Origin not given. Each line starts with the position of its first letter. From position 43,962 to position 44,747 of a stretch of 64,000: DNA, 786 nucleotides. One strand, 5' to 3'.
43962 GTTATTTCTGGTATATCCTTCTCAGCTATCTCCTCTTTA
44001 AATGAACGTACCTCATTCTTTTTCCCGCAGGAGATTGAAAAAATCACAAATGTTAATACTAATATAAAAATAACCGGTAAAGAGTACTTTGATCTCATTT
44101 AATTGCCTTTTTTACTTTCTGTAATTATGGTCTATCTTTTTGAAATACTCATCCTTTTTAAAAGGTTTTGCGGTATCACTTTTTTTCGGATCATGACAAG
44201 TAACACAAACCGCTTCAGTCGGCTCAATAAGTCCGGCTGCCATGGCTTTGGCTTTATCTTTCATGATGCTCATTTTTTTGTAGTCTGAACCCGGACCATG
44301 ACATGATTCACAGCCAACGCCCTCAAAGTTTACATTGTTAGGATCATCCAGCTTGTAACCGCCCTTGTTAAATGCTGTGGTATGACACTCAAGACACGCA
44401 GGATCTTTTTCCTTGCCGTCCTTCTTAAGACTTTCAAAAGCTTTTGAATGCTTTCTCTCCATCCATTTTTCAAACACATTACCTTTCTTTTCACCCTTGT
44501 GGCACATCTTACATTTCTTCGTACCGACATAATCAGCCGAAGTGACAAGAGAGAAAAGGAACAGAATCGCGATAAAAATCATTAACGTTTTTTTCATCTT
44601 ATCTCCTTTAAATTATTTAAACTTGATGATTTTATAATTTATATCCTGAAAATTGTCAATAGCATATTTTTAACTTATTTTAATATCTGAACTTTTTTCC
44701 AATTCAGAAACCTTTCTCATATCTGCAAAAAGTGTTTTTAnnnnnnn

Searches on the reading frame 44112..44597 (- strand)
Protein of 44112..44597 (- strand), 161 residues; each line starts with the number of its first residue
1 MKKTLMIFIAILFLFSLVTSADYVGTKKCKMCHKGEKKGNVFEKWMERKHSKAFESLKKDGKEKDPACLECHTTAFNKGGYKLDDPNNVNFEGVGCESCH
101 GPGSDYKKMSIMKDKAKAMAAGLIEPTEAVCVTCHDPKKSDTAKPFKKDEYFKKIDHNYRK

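Call 4: search_protein_families(library=pfam, proteins=[window:44112-44597:-], max_evalue=0.01)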
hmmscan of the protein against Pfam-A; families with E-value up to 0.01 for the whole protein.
window:44112-44597:- (161 aa): 10 families
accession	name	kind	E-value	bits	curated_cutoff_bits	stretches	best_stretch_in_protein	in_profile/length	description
PF13435.11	Cytochrome_C554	-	1.3e-14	55.3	20.8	1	28-101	1-84/84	Cytochrome c554 and c-prime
PF22113.1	Mtrc-MtrF_II-IV_dom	-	2.8e-08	33.9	30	2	26-107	81-170/176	Outer membrane cytochrome MtrC/MtrF-like, domains II/IV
PF14522.11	Cytochrome_C7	-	1.2e-07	31.9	24.8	1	89-143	9-56/67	Cytochrome c7 and related cytochrome c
PF09699.15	Paired_CXXCH_1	-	1.5e-07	31.4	20.6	1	129-150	7-28/41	Doubled CXXCH motif (Paired_CXXCH_1)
PF03264.19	Cytochrom_NNT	-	9.3e-06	25.9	24.1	0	26-73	125-165/174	NapC/NirT cytochrome c family, N-terminal region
PF14537.11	Cytochrom_c3_2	-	2.1e-05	25.3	25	1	92-143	5-41/79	Cytochrome c3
PF22678.1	Cytochrom_c_NrfB-like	-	6.8e-05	23.7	27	1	29-117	1-82/89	Cytochrome c-type protein NrfB-like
PF13442.11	Cytochrome_CBB3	-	0.00087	20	27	0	26-48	11-34/68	Cytochrome C oxidase, cbb3-type, subunit III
PF07635.16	PSCyt1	-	0.0039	18.2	22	0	68-87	1-20/59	Planctomycete cytochrome C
PF02085.21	Cytochrom_CIII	-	0.0065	17.2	22.9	0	94-144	47-91/101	Class III cytochrome C family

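Call 5: search_protein_families(library=ncbifam, proteins=[window:44112-44597:-], max_evalue=0.01)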
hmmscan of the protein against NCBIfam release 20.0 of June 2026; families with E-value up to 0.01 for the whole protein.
window:44112-44597:- (161 aa): 9 families
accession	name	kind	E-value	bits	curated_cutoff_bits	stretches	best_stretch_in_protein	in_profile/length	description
NF041198.1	UshA_like_PCGU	equivalog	4.2e-26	91.6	275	1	19-142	401-515/519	UshA-like (seleno)protein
NF043010.1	Cyt554_Nsmonas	equivalog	2.6e-17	63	400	1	6-109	9-124/238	cytochrome c-550 CycA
NF041028.1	decahem_GSU2203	exception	3.5e-08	33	325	1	65-138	36-111/317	GSU2203 family decaheme c-type cytochrome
TIGR03508.1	decahem_SO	subfamily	7e-08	32.3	192.2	1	67-140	4-82/258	DmsE family decaheme c-type cytochrome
NF008659.0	PRK11659.1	equivalog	2.5e-07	30.6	184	1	58-139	39-121/188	cytochrome c nitrite reductase pentaheme subunit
TIGR01905.1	paired_CXXCH_1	subfamily_domain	1.2e-06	28.3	25.2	0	129-149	7-27/41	doubled CXXCH domain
TIGR03146.1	cyt_nit_nrfB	equivalog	1.9e-05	25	166.6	1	62-140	8-96/145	cytochrome c nitrite reductase pentaheme subunit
NF045713.1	CxxCH_16_HmcA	equivalog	0.00069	18.3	400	1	26-107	76-146/541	sulfate respiration complex hexadecaheme cytochrome HmcA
TIGR03153.1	cytochr_NrfH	equivalog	0.0012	18.9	134.2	0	7-73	7-60/138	cytochrome c nitrite reductase small subunit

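Call 63: find_encoding_contigs(protein=window:44112-44597:-, flank=10000, max_places=6)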
Protein window:44112-44597:- (161 aa): 1 contig read that carries it; 1 place shown.
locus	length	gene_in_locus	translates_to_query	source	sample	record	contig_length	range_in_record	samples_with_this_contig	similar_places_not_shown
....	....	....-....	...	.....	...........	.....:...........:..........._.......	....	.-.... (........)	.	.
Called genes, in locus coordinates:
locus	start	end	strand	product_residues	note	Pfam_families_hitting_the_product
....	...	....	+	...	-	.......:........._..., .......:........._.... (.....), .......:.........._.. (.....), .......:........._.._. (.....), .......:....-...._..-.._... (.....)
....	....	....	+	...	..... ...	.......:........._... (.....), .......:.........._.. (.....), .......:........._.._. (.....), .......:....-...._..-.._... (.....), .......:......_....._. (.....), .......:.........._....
